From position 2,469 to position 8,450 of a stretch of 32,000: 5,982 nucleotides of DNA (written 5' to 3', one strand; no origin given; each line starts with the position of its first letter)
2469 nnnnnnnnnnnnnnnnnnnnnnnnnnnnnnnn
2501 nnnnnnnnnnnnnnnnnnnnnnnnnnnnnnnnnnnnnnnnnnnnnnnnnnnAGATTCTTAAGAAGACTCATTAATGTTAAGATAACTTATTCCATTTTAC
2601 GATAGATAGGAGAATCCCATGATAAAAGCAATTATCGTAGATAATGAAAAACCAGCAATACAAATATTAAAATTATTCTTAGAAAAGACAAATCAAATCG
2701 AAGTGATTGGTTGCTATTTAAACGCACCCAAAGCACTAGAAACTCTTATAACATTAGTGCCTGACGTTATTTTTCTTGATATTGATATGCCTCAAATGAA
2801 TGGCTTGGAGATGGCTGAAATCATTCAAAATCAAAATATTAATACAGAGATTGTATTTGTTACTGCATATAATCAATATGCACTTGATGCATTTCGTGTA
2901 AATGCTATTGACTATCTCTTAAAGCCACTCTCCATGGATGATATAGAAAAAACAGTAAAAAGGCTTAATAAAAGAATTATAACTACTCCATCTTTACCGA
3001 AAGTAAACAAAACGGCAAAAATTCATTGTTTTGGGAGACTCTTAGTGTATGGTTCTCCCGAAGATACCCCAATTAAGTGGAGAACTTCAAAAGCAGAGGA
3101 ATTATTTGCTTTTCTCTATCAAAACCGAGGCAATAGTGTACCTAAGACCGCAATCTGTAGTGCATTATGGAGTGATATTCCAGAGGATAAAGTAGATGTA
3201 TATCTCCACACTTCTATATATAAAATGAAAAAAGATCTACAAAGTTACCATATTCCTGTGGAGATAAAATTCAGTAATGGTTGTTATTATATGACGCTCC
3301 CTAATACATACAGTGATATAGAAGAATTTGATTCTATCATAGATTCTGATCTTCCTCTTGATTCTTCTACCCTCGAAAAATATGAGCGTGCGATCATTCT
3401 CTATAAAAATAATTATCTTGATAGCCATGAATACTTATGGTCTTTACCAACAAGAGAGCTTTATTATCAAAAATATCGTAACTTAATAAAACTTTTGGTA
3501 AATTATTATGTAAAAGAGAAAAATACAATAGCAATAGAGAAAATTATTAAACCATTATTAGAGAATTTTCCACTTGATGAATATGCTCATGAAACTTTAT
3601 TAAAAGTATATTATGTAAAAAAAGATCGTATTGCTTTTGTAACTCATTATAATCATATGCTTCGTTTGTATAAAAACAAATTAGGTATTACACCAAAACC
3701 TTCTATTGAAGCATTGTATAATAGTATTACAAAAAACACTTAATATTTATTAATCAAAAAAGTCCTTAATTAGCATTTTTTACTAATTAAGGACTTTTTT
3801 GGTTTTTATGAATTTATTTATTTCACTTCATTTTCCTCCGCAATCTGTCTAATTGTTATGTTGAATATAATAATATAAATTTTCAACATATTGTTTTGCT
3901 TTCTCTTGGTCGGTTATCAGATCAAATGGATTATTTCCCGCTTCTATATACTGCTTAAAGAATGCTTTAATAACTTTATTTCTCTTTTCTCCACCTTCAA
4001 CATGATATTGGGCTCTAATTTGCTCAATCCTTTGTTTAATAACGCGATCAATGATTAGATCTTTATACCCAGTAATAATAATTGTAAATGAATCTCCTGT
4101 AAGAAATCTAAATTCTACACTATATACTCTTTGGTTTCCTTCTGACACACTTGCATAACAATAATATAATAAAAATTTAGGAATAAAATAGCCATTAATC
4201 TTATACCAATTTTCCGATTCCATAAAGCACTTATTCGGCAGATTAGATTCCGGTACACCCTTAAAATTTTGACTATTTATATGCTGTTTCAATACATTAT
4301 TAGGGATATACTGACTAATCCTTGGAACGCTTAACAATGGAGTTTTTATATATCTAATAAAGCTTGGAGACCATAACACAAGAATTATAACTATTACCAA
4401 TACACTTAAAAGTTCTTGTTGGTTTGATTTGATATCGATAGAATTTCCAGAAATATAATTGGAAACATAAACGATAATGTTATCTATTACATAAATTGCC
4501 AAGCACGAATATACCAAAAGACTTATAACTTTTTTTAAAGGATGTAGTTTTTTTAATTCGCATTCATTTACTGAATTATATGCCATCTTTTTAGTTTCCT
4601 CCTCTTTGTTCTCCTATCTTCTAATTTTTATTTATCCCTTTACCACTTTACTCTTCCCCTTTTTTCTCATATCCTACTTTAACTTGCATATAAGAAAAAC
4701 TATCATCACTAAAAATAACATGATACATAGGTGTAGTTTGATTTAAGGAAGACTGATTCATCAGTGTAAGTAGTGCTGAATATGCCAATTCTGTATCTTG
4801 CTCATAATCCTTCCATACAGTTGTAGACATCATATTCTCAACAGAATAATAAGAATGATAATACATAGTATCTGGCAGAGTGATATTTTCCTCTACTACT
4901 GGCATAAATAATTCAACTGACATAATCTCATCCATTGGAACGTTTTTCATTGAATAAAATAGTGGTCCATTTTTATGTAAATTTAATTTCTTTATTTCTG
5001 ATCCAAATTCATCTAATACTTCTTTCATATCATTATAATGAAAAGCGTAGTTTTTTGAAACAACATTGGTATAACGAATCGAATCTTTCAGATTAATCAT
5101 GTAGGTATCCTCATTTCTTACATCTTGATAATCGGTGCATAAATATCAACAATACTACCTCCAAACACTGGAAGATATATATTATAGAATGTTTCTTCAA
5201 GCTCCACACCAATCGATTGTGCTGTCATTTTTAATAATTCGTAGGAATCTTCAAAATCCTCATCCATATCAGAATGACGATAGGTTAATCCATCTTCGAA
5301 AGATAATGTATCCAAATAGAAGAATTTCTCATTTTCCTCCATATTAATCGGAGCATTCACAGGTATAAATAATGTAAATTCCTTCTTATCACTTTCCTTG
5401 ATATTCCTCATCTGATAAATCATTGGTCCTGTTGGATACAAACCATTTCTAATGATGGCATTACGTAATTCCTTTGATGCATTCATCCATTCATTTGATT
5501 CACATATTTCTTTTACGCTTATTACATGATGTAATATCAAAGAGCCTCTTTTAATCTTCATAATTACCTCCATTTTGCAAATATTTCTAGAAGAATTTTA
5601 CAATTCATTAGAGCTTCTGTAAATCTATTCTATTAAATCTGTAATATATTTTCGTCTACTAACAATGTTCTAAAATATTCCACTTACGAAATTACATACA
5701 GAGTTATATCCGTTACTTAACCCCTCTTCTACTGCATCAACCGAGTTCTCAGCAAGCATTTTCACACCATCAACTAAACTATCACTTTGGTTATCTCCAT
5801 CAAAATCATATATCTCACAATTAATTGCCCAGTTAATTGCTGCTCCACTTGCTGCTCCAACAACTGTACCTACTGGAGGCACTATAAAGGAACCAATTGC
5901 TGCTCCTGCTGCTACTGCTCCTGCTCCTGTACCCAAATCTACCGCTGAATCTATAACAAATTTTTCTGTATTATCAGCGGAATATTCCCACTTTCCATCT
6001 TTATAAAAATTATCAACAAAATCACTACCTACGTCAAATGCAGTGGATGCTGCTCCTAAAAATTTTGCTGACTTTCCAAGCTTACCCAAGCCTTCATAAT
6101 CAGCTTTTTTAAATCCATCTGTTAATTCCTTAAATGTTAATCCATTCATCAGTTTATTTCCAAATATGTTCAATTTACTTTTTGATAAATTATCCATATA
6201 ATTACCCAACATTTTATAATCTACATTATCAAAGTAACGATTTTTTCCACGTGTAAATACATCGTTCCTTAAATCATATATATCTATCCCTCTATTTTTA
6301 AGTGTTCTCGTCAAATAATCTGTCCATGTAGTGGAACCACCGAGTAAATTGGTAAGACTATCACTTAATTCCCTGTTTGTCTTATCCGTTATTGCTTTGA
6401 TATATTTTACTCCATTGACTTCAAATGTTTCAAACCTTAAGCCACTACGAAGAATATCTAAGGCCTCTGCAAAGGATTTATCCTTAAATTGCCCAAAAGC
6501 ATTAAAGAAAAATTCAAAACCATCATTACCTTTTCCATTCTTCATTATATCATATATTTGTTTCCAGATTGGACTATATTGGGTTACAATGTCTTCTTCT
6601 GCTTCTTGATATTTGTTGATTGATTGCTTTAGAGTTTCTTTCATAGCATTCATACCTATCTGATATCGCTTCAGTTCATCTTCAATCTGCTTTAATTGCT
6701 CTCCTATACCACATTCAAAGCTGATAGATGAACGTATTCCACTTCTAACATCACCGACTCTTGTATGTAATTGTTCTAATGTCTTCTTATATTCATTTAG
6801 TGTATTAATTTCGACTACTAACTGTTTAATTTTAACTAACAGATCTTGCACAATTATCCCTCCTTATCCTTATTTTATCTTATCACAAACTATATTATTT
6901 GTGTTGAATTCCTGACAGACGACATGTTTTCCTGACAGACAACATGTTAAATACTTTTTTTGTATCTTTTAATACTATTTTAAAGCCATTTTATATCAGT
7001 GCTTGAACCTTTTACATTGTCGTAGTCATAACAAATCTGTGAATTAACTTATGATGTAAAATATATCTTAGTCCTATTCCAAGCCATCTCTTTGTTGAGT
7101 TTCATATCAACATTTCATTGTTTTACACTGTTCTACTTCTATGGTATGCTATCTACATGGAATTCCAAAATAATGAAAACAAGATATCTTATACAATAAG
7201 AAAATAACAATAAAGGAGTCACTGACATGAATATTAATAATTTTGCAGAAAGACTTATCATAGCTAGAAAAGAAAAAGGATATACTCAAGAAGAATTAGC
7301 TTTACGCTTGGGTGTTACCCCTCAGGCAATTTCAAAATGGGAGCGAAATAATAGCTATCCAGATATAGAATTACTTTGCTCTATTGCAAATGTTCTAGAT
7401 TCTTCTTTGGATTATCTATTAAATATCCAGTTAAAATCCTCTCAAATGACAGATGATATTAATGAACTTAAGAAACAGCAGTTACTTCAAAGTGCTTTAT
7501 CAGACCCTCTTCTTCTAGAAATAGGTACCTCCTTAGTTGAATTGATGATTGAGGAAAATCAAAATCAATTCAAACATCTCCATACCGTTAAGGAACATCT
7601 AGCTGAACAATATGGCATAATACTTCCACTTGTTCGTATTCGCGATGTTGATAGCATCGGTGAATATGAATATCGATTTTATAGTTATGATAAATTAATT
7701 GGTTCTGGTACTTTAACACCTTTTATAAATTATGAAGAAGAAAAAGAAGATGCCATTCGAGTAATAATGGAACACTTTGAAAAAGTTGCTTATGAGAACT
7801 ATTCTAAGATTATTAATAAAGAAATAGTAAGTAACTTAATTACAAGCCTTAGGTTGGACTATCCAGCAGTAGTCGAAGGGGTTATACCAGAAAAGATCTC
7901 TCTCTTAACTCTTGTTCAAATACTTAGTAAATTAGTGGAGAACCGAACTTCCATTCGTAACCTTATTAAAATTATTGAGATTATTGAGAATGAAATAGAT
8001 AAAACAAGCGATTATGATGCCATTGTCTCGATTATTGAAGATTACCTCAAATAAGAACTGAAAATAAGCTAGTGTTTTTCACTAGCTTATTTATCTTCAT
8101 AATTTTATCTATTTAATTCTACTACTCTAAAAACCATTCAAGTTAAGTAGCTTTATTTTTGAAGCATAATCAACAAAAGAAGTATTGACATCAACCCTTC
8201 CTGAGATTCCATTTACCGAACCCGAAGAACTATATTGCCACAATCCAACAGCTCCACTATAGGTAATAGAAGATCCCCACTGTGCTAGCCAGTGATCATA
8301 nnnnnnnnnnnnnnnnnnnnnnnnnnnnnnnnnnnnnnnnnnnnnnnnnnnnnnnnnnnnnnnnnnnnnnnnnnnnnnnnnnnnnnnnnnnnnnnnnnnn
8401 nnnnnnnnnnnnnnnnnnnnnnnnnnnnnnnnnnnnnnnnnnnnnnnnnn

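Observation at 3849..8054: Divergent XRE-FlhA_C-like regulator plus four-gene toxin/immunity-like operon: candidate uncharacterised module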

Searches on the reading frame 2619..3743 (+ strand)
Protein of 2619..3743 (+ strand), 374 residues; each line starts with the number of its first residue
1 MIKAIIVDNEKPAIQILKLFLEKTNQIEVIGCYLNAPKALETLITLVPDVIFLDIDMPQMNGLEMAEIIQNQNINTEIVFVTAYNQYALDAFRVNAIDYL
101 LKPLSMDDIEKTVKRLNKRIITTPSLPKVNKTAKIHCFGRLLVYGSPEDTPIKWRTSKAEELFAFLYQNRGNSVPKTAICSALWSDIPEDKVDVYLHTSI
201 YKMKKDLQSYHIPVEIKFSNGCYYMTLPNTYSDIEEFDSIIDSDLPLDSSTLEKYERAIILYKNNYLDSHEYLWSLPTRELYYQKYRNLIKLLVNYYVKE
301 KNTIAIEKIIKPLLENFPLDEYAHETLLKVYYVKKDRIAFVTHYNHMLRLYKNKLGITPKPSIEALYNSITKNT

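Call 55: search_protein_families(library=pfam, proteins=[window:2619-3743:+], max_evalue=0.00001)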
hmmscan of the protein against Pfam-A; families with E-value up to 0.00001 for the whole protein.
window:2619-3743:+ (374 aa): 1 family
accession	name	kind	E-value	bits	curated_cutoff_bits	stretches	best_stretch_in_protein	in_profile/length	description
PF00072.30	Response_reg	-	4e-22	78.9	30.2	1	5-113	2-110/111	Response regulator receiver domain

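Call 57: search_protein_families(library=pfam, proteins=[window:2619-3743:+], max_evalue=1)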
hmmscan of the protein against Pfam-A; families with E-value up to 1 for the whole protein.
window:2619-3743:+ (374 aa): 3 families
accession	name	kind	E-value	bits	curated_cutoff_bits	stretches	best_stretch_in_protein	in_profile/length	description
PF00072.30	Response_reg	-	4e-22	78.9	30.2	1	5-113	2-110/111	Response regulator receiver domain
PF03704.23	BTAD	-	2.3e-05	25.2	22.1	1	254-370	28-145/146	Bacterial transcriptional activator domain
PF00486.34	Trans_reg_C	-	0.0007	20.1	26.2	1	156-218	7-69/77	Transcriptional regulatory protein, C terminal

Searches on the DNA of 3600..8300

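Call 82: search_rna_families(source=window, start=3600, end=8300, threshold=evalue, max_evalue=1)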
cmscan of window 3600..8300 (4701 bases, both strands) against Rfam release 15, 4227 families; matches with E-value up to 1: 3.
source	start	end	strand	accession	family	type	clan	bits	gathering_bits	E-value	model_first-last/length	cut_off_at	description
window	3749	3804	-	RF03800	mir-4477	Gene; miRNA;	-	33.1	74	0.0011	14-71/81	no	mir-4477 microRNA precursor family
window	3752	3804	+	RF03800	mir-4477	Gene; miRNA;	-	32.5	74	0.0016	14-68/81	no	mir-4477 microRNA precursor family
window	3753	3805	+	RF03474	mir-4766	Gene; miRNA;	-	27.1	72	0.033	1-56/56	no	mir-4766 microRNA precursor family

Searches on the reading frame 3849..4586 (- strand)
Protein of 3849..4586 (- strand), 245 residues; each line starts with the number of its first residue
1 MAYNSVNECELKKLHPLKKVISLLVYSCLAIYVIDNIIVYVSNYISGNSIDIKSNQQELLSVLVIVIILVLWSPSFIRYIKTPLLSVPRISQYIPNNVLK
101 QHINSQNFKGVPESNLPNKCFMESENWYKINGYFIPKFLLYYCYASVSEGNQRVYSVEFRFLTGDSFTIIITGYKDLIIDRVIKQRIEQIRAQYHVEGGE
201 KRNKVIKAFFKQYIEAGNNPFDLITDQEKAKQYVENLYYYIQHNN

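Call 3: search_protein_families(library=pfam, proteins=[window:3849-4586:-], max_evalue=1)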
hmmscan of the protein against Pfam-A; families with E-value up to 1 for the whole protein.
window:3849-4586:- (245 aa): 0 families

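Call 4: search_protein_families(library=ncbifam, proteins=[window:3849-4586:-], max_evalue=1)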
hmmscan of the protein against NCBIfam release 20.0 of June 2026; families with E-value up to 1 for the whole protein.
window:3849-4586:- (245 aa): 0 families

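Call 51: find_homologous_proteins(query=window:3849-4586:-, max_evalue=0.001)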
Query window:3849-4586:- (245 aa): 2 proteins with E <= 0.001 among 180 candidates.
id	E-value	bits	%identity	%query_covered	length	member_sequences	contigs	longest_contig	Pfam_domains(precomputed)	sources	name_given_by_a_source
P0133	5.9e-157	538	100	100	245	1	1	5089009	-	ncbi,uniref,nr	ncbi:hypothetical protein [Anaeromicropila herbilytica]|uniref:Uncharacterized protein n=1 Tax=Anaer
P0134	1.7e-81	292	56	100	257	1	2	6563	-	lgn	-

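Call 53: find_encoding_contigs(protein=P0134, flank=10000, max_places=3)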
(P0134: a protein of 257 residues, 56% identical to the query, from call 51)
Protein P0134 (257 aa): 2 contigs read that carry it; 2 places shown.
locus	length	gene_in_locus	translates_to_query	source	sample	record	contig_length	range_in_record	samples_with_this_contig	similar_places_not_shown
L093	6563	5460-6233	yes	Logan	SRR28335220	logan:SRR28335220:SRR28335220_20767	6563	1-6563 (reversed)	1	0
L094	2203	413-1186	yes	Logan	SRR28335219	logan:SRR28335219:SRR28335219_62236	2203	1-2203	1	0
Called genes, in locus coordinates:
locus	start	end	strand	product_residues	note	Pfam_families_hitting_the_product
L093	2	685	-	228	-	?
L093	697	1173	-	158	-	PF00255:GSHPx, PF00578:AhpC-TSA (weak), PF08534:Redoxin (weak)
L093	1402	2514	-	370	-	PF01717:Meth_synt_2, PF08267:Meth_synt_1 (faint)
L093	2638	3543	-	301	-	PF00126:HTH_1, PF03466:LysR_substrate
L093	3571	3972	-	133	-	PF08818:DUF1801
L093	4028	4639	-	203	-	PF00293:NUDIX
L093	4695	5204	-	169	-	PF01613:Flavin_Reduct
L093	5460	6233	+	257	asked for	-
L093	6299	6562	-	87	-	?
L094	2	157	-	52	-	?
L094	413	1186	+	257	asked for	-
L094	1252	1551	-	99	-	-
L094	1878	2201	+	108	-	?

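Call 93: search_protein_families(library=padloc, proteins=[window:3849-4586:-], max_evalue=0.01)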
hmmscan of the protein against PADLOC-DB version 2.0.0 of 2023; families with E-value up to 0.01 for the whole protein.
window:3849-4586:- (245 aa): 0 families

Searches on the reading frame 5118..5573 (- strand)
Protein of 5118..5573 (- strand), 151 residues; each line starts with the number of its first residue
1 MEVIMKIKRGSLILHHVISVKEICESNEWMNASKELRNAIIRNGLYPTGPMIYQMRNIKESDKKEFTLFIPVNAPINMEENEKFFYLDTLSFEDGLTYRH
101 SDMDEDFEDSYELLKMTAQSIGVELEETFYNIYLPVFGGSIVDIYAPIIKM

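Call 3: search_protein_families(library=pfam, proteins=[window:5118-5573:-], max_evalue=1)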
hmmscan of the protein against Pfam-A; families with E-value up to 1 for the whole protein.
window:5118-5573:- (151 aa): 2 families
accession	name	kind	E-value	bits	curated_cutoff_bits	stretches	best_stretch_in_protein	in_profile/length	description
PF16895.10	DUF5085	-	2.4e-11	44.7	30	1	22-146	9-135/141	Domain of unknown function (DUF5085)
PF03438.19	Pneumo_NS1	-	0.093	13.2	27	1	3-46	45-88/136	Pneumovirus NS1 protein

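Call 4: search_protein_families(library=ncbifam, proteins=[window:5118-5573:-], max_evalue=1)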
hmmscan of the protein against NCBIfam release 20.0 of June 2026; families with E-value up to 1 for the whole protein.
window:5118-5573:- (151 aa): 0 families

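Call 93: search_protein_families(library=padloc, proteins=[window:5118-5573:-], max_evalue=0.01)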
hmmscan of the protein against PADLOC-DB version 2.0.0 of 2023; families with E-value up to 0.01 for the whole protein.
window:5118-5573:- (151 aa): 0 families
